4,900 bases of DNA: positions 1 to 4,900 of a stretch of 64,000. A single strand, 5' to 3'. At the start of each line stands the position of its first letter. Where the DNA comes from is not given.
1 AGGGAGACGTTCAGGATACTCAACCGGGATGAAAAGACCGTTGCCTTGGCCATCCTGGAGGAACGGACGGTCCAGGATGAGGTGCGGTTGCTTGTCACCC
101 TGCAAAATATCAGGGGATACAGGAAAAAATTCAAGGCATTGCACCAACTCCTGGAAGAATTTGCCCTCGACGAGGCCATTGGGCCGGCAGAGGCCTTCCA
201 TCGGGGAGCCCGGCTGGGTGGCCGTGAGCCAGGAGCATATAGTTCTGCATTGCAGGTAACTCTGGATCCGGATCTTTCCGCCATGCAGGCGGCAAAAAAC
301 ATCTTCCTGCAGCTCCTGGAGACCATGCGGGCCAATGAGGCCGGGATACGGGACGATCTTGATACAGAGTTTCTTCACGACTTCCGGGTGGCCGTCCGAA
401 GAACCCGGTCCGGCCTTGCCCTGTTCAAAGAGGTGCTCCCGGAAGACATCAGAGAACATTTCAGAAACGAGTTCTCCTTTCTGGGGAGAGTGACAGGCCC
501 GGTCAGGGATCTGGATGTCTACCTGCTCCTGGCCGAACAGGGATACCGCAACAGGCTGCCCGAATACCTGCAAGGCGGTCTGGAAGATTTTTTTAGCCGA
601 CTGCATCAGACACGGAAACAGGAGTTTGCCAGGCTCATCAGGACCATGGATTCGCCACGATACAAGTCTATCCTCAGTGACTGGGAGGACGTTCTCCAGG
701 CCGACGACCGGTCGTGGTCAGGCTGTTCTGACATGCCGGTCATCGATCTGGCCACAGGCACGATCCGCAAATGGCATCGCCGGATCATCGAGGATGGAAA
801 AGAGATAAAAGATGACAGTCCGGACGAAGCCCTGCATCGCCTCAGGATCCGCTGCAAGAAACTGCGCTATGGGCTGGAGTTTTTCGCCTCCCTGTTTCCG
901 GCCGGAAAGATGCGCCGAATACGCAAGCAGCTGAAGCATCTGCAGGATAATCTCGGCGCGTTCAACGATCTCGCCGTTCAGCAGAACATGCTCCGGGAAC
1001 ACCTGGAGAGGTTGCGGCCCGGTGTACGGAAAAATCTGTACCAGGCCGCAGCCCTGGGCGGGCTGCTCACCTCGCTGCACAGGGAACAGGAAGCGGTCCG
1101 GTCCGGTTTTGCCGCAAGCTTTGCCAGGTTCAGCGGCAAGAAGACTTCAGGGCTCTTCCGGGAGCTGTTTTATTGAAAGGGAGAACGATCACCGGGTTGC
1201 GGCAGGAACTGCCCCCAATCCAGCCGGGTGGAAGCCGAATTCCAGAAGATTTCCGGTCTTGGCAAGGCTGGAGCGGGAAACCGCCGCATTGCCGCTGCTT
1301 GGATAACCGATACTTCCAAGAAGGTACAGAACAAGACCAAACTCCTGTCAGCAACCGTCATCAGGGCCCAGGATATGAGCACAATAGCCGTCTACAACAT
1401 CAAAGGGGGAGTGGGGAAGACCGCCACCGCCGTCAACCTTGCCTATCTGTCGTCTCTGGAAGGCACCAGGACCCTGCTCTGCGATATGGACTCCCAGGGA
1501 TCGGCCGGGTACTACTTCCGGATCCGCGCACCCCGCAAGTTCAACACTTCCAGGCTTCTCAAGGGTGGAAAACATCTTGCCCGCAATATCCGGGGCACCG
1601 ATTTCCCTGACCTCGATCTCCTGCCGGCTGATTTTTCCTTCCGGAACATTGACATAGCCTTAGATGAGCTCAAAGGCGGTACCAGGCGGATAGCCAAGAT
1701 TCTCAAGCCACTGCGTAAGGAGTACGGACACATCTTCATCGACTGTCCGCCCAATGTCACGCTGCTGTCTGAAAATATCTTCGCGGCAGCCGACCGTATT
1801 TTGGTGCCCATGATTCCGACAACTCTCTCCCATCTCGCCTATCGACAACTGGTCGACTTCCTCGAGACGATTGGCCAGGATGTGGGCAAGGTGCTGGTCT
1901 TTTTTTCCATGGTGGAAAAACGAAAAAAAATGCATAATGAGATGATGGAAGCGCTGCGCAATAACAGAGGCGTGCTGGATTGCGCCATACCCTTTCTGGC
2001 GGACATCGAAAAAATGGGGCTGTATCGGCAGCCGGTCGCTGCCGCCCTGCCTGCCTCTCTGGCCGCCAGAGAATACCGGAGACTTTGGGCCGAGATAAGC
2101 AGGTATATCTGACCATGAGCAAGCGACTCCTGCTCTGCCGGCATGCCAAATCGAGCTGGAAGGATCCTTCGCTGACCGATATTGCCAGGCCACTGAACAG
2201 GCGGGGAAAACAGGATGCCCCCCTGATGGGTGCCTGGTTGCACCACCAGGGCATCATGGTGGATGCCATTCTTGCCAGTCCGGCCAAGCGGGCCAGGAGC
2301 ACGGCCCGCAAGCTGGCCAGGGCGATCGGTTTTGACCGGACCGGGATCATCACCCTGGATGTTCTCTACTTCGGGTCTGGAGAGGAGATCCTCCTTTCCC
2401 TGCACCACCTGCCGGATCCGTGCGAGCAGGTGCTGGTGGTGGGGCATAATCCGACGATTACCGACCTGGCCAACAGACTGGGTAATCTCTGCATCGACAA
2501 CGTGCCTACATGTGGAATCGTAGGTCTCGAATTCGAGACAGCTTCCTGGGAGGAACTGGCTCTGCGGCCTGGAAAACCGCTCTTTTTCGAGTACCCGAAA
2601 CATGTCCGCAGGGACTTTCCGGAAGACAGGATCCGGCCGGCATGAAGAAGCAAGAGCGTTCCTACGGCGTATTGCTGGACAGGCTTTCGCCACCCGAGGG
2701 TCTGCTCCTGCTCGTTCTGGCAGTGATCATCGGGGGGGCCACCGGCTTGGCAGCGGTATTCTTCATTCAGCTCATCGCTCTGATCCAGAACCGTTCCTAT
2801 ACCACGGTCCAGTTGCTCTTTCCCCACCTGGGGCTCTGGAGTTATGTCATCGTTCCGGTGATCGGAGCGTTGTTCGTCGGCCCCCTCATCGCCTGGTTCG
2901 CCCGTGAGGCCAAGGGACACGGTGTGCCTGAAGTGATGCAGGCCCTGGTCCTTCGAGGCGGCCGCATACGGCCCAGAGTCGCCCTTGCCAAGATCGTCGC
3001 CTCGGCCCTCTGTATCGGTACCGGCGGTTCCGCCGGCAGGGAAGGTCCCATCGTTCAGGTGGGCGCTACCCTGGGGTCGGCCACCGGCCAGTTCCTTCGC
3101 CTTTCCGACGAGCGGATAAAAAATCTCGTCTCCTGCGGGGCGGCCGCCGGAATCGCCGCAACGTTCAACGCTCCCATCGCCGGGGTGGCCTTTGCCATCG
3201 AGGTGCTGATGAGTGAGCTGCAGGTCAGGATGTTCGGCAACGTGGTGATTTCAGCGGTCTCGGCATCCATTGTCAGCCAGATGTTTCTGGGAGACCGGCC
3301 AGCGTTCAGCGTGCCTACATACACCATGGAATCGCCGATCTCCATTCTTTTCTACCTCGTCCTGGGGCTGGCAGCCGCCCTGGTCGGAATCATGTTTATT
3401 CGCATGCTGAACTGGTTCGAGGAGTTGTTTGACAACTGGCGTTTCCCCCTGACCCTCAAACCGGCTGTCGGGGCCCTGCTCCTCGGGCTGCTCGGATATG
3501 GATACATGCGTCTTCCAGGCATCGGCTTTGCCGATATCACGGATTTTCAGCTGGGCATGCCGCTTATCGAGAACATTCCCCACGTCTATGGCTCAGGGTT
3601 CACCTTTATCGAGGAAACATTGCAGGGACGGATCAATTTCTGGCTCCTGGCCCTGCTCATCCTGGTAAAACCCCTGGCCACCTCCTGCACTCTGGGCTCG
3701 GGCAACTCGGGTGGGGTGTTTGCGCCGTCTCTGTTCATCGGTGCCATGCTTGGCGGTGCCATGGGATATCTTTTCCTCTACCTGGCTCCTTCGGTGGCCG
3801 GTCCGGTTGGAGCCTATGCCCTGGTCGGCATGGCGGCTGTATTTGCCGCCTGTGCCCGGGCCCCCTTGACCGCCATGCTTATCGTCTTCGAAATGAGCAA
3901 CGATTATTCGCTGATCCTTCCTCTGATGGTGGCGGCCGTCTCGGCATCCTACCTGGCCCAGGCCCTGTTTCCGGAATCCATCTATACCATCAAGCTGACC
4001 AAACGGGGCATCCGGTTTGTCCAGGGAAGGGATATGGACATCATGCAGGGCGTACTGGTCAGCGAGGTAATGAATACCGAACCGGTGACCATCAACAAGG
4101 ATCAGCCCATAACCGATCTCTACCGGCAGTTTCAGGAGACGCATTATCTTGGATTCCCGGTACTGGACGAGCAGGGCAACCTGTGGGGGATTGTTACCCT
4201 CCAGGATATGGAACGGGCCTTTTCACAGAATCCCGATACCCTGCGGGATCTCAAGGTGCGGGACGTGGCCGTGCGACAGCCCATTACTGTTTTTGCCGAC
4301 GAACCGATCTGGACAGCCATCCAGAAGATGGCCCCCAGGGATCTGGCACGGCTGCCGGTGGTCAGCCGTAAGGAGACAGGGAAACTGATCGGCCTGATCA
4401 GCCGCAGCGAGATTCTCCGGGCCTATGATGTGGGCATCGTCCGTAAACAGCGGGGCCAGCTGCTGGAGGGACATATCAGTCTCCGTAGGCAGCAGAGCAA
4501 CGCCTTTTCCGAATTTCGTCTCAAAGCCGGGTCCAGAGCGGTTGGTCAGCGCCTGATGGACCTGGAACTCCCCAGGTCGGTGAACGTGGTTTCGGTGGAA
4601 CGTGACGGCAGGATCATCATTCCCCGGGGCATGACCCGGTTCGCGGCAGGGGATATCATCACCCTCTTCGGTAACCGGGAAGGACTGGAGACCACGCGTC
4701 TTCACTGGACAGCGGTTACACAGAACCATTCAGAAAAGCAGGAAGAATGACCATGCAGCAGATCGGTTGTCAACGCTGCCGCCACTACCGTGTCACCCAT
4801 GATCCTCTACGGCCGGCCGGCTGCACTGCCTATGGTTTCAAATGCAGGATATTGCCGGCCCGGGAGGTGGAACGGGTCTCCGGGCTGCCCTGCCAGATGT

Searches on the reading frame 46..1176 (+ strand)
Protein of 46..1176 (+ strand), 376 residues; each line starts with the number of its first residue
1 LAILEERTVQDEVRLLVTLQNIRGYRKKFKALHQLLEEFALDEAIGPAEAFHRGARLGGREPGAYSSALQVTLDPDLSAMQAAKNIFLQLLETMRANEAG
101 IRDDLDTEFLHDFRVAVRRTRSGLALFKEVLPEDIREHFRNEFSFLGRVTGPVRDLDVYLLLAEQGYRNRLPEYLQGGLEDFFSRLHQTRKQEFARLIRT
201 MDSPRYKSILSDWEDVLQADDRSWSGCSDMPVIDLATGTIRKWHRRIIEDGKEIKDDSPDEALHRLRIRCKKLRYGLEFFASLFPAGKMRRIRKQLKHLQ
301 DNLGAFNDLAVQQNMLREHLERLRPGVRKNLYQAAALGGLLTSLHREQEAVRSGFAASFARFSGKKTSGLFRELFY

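Call 44: search_protein_families(library=pfam, proteins=[window:46-1176:+], max_evalue=0.0001)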
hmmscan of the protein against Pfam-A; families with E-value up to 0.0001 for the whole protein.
window:46-1176:+ (376 aa): 1 family
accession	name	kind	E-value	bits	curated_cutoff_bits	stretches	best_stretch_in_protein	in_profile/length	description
PF05235.19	CHAD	-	4.6e-63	213.7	25.6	1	87-317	3-228/228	CHAD domain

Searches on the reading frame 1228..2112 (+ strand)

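Call 44: search_protein_families(library=pfam, proteins=[window:1228-2112:+], max_evalue=0.0001)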
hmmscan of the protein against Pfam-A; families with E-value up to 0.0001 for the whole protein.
window:1228-2112:+ (294 aa): 5 families
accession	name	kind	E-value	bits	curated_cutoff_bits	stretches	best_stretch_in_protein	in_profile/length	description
PF13614.12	AAA_31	-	3.1e-33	115.6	27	1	50-219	1-171/177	AAA domain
PF01656.29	CbiA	-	4e-14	53.1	25.4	1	53-269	1-124/125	CobQ/CobB/MinD/ParA nucleotide binding domain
PF06564.18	CBP_BcsQ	-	1.2e-06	28.7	21.3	1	50-205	1-155/234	Cellulose biosynthesis protein BcsQ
PF10609.15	ParA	-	2.9e-06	27.3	27.1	1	52-91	5-44/246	NUBPL iron-transfer P-loop NTPase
PF09140.17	MipZ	-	2.2e-05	24.4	20.7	0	53-196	3-130/262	ATPase MipZ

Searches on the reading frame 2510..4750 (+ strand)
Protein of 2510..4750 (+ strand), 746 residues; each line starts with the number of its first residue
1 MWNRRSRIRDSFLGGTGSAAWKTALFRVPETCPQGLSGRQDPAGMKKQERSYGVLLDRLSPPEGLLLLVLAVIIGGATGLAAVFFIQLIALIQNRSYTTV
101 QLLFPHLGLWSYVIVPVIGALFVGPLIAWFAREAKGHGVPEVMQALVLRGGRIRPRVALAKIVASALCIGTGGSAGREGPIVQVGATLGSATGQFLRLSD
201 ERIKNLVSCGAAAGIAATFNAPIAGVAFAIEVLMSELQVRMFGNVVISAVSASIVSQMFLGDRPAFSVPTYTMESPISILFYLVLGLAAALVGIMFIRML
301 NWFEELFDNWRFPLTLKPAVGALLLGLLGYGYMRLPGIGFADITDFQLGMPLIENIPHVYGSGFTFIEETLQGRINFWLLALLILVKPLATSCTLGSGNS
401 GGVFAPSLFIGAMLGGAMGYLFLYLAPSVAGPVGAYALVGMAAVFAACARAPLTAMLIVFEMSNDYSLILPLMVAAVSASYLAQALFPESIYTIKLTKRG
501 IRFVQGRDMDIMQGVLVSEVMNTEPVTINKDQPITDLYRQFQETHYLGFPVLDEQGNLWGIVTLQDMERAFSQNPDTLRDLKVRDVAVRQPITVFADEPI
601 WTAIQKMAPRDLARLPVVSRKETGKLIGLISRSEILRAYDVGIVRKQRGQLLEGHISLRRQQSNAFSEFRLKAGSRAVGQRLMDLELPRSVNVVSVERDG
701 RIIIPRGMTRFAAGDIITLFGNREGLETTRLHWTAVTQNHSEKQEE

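Call 44: search_protein_families(library=pfam, proteins=[window:2510-4750:+], max_evalue=0.0001)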
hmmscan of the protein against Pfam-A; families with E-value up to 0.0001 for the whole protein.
window:2510-4750:+ (746 aa): 4 families
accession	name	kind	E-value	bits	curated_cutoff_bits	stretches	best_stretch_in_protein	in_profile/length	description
PF00654.25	Voltage_CLC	-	5.1e-103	345.3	24.8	1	119-483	1-345/346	Voltage gated chloride channel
PF00571.33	CBS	-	2.2e-26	92.4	24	2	517-571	1-55/57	CBS domain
PF02080.26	TrkA_C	-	2.7e-16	59.7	27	1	667-730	2-67/71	TrkA-C domain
PF01590.32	GAF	-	6.8e-06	27.1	22.4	0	500-573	38-116/133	GAF domain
